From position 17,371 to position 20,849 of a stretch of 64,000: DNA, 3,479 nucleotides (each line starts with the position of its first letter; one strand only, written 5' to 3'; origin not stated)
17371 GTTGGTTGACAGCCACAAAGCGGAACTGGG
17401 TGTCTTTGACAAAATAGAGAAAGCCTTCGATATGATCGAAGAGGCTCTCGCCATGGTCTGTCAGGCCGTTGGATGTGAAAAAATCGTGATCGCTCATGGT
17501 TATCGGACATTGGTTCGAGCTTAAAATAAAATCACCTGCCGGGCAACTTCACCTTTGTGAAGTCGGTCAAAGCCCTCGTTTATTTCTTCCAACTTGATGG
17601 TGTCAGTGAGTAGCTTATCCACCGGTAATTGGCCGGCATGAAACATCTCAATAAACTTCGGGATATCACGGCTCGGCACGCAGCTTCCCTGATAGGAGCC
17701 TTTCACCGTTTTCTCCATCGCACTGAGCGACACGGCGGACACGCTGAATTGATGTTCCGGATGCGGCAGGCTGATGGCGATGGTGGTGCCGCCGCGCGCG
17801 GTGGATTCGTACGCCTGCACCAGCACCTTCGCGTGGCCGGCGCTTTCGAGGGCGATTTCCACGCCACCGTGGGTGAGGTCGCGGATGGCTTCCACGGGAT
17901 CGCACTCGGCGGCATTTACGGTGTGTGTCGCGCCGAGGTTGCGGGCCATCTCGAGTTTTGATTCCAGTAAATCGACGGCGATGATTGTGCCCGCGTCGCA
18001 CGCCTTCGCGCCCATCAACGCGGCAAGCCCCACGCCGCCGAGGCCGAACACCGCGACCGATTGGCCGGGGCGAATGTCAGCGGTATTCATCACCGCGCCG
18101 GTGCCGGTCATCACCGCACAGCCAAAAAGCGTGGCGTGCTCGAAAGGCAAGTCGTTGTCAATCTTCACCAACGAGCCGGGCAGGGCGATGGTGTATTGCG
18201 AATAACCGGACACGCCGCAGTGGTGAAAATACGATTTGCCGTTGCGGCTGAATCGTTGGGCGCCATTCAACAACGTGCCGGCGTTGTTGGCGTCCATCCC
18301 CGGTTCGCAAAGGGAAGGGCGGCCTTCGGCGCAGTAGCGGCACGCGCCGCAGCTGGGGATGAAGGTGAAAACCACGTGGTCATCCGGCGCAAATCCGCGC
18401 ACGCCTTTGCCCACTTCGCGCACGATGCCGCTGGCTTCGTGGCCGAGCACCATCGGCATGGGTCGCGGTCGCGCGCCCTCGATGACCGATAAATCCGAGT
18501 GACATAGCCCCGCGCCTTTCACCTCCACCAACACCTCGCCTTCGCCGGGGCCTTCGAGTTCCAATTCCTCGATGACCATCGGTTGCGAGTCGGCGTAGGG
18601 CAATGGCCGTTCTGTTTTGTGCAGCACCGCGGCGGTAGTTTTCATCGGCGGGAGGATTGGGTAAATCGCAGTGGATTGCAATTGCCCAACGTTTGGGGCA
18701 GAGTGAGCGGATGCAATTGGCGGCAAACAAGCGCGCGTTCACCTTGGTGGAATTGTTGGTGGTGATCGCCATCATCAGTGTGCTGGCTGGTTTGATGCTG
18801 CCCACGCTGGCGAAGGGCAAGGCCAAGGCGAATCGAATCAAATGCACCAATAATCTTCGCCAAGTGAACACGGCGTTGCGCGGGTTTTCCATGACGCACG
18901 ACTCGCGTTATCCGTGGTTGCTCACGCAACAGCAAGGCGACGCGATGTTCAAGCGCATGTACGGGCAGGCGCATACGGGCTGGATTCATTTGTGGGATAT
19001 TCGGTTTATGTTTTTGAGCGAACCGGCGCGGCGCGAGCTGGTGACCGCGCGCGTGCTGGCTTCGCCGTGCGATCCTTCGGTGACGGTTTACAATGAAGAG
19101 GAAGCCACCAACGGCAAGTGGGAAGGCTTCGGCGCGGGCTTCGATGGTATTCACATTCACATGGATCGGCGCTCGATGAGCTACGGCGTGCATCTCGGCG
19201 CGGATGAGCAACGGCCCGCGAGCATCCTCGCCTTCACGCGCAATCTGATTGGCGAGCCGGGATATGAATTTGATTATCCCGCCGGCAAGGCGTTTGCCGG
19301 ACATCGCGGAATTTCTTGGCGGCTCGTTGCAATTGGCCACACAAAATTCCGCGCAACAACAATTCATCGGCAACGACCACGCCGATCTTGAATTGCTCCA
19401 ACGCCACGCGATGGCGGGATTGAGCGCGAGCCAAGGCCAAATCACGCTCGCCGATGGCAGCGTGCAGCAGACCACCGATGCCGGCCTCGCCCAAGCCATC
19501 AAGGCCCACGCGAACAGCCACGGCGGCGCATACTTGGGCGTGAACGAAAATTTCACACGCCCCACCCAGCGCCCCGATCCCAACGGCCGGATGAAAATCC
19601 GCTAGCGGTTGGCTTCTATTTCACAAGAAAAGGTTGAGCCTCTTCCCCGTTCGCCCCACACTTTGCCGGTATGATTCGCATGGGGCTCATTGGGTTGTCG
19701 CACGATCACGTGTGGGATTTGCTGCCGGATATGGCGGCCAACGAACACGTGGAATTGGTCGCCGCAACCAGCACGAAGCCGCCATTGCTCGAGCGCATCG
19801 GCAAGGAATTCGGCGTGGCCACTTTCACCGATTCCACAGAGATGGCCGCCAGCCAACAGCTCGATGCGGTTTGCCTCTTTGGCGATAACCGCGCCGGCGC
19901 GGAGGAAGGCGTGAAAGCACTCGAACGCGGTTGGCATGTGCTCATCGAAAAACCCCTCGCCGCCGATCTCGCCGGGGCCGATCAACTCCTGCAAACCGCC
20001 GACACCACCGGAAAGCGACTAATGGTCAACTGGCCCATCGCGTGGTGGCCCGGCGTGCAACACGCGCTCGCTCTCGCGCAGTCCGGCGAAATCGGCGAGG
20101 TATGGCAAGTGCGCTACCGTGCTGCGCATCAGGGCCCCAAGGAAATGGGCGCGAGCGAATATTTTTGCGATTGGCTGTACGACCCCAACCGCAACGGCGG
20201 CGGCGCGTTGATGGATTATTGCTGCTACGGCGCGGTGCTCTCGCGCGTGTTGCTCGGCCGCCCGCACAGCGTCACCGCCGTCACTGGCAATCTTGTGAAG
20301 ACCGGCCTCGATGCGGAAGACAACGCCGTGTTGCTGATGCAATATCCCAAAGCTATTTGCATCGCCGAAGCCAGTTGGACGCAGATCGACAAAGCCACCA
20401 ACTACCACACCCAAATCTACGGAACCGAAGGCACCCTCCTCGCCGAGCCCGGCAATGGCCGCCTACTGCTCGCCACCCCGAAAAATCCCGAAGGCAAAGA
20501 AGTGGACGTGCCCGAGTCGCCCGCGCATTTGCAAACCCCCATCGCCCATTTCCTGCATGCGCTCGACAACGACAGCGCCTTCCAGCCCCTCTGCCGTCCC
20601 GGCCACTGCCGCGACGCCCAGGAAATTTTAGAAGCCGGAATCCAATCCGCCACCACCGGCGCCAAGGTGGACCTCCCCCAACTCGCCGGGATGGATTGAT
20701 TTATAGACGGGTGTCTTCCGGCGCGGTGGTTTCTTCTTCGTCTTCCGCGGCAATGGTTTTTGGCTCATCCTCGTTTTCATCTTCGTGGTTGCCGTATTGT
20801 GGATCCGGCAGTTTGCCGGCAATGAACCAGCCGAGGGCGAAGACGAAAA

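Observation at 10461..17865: Integrase-free 7,060-bp unit that looks like a circle integrated by single crossover into the ADH 3' end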

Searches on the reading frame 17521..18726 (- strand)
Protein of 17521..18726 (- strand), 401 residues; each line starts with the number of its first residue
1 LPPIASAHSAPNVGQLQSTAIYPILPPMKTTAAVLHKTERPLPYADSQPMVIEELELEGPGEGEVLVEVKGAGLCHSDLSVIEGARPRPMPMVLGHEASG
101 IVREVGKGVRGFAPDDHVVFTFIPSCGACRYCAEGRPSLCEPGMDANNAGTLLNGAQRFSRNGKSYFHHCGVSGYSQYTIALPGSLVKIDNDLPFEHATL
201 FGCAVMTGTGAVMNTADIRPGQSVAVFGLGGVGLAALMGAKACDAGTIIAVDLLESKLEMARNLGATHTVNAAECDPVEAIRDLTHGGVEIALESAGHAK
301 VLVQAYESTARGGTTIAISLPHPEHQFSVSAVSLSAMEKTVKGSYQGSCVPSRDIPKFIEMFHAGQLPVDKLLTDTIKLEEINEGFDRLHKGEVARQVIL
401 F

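Call 11: search_protein_families(library=pfam, proteins=[window:17521-18726:-])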
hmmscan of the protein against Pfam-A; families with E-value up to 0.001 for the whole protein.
window:17521-18726:- (401 aa): 3 families
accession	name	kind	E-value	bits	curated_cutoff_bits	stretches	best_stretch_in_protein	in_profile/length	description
PF00107.32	ADH_zinc_N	-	1.2e-27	96.9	31.8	1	231-362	1-127/129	Zinc-binding dehydrogenase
PF08240.17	ADH_N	-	3.2e-24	85.6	23.5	1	61-188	1-101/104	Alcohol dehydrogenase GroES-like domain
PF16912.11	Glu_dehyd_C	-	1.7e-07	31.4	34.9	1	214-389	25-201/211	Glucose dehydrogenase C-terminus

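Call 13: find_related_loci(query=window:17521-18726:-, collection=genome_contigs, flank=10000)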
Query window:17521-18726:- (401 aa) in genome_contigs; peptide patterns used: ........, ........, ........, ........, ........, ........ (x = any residue, [..] = any of these).
599 stretches matched a pattern (row limit reached: there are more); 572 encode a relative of the query (tblastn E <= 1e-3); the best 80 are kept; 80 distinct loci.
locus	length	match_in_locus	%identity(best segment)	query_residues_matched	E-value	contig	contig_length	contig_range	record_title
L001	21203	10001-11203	92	1-401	0e+0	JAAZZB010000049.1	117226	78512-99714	MAG: Verrucomicrobiia bacterium isolate bin84o c_000000193750, whole genome shotgun sequence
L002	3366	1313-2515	92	1-401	0e+0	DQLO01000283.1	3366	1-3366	MAG TPA_asm: Verrucomicrobia bacterium isolate SZUA-1035 k95_837015, whole genome shotgun sequence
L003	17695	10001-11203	92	1-401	0e+0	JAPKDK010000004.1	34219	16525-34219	MAG: Verrucomicrobiota bacterium isolate ANT-88 NODE_633_length_34219_cov_8.462182, whole genome shotgun sequence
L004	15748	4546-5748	86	1-401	0e+0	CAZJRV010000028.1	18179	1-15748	MAG TPA_asm: uncultured Verrucomicrobiota bacterium isolate SRP077602_co9_110 genome assembly, contig: NODE_3699_length_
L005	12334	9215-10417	83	1-401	0e+0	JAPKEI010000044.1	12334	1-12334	MAG: Verrucomicrobiota bacterium isolate ANT-112 NODE_2523_length_12334_cov_9.813503, whole genome shotgun sequence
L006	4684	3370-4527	82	16-401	0e+0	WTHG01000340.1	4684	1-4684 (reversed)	MAG: Verrucomicrobiales bacterium isolate PL34863bin_20 NODE_14580_length_4684_cov_6.259235, whole genome shotgun sequen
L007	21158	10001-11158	83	16-401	0e+0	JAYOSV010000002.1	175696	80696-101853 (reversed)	MAG: Verrucomicrobiales bacterium isolate 139566_S167_rosella_bins.tsv.006 NODE_21_length_175696_cov_7.136677, whole gen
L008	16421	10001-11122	83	28-401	0e+0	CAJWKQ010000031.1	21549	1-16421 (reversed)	MAG TPA_asm: uncultured Verrucomicrobiales bacterium isolate ERR599156_bin.66_MetaBAT_v2.12.1_MAG genome assembly, conti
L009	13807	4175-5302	77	27-401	0e+0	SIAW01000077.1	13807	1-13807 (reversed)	MAG: Pedosphaera sp. isolate Baikal-deep-G217 BACOMB-C21398, whole genome shotgun sequence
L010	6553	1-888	95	106-401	0e+0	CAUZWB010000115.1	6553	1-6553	MAG: Verrucomicrobiae bacterium isolate CBN3_323.7 genome assembly, contig: Ga0302135_10006839, whole genome shotgun seq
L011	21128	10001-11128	74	27-401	0e+0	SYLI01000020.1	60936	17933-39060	MAG: Verrucomicrobiales bacterium isolate F1-80-MAGs060 F1-80__c105669, whole genome shotgun sequence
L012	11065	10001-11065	80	8-358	0e+0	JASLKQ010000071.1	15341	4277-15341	MAG: Verrucomicrobiota bacterium isolate ETNP1_MAG_4 NODE_71_length_15341_cov_5.315252, whole genome shotgun sequence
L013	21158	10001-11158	83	16-401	0e+0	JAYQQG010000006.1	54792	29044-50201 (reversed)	MAG: Verrucomicrobiales bacterium isolate SD3111_S41.rosella.009 NODE_97_length_54792_cov_5.63694, whole genome shotgun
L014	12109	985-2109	65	28-401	2e-159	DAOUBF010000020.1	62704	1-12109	MAG TPA_asm: Anaerolineae bacterium isolate H68_711 k101_101889, whole genome shotgun sequence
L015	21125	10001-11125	65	28-401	4e-157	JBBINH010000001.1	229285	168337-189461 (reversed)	MAG: Caldilineales bacterium isolate BQF170218_bin_251 NODE_14_length_229285_cov_3.92726, whole genome shotgun sequence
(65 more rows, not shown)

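Call 48: find_related_loci(query=L005:9215-10417:+, collection=metagenome_contigs, flank=9000)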
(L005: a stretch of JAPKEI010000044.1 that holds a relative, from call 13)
Query L005:9215-10417:+ (401 aa) in metagenome_contigs; peptide patterns used: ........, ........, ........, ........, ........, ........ (x = any residue, [..] = any of these).
600 stretches matched a pattern (row limit reached: there are more); 580 encode a relative of the query (tblastn E <= 1e-3); the best 80 are kept; 80 distinct loci.
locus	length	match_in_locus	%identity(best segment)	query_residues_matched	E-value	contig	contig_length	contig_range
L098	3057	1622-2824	98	1-401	0e+0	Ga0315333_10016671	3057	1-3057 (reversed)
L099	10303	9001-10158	86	16-401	0e+0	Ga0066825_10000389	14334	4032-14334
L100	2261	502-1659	86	16-401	0e+0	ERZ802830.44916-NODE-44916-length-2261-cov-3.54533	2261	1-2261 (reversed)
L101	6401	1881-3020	90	23-401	0e+0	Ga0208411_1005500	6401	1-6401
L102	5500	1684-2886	82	1-401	0e+0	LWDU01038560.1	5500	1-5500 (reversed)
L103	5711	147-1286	90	23-401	0e+0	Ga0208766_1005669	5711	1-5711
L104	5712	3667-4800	90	24-401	0e+0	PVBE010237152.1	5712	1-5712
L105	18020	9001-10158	85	16-401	0e+0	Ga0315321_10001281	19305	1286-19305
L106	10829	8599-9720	86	28-401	0e+0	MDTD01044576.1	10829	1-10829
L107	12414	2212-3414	82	1-401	0e+0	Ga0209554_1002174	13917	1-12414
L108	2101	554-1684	90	26-401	0e+0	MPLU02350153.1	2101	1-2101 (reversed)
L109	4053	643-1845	82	1-401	0e+0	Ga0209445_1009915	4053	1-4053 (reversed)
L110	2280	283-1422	89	23-401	0e+0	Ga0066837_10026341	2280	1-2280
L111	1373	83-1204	90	28-401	0e+0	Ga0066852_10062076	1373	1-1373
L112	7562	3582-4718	84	23-401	0e+0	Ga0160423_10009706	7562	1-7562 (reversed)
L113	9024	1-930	99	92-401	0e+0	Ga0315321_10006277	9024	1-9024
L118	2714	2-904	89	101-401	0e+0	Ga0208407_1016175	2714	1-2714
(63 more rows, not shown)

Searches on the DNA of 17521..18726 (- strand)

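Call 62: search_rna_families(source=L115, start=1180, end=1290, threshold=evalue, max_evalue=10, show_alignments=2)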
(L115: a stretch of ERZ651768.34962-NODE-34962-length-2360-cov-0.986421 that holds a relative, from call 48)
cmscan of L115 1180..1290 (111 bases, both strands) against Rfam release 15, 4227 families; matches with E-value up to 10: 0.
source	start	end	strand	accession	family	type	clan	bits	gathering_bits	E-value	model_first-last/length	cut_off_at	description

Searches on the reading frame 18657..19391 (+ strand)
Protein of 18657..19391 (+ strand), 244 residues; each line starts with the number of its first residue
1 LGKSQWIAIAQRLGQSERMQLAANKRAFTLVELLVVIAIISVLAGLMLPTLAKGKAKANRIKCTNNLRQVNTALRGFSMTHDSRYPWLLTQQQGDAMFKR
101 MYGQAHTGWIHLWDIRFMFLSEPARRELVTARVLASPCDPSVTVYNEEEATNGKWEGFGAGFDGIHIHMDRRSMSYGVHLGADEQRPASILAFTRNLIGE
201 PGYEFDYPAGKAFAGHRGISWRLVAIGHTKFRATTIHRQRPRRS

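Call 11: search_protein_families(library=pfam, proteins=[window:18657-19391:+])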
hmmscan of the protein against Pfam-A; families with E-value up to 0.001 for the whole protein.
window:18657-19391:+ (244 aa): 1 family
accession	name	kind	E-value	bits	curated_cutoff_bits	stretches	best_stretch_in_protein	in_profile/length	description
PF07963.17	N_methyl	-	1.1e-07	31.6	21.2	1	24-47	3-26/27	Prokaryotic N-terminal methylation motif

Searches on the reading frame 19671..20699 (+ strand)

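Call 21: search_protein_families(library=pfam, proteins=[window:19671-20699:+])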
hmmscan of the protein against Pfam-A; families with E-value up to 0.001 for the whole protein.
window:19671-20699:+ (342 aa): 3 families
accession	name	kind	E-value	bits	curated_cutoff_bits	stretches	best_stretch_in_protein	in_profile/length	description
PF22725.1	GFO_IDH_MocA_C3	-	8.6e-22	77.9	27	1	130-256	2-123/124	GFO/IDH/MocA C-terminal domain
PF01408.29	GFO_IDH_MocA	-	1.4e-18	68.1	24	1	18-120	16-119/120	Oxidoreductase family, NAD-binding Rossmann fold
PF02894.22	GFO_IDH_MocA_C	-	4.2e-13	50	22.9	1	138-335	6-218/218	Oxidoreductase family, C-terminal alpha/beta domain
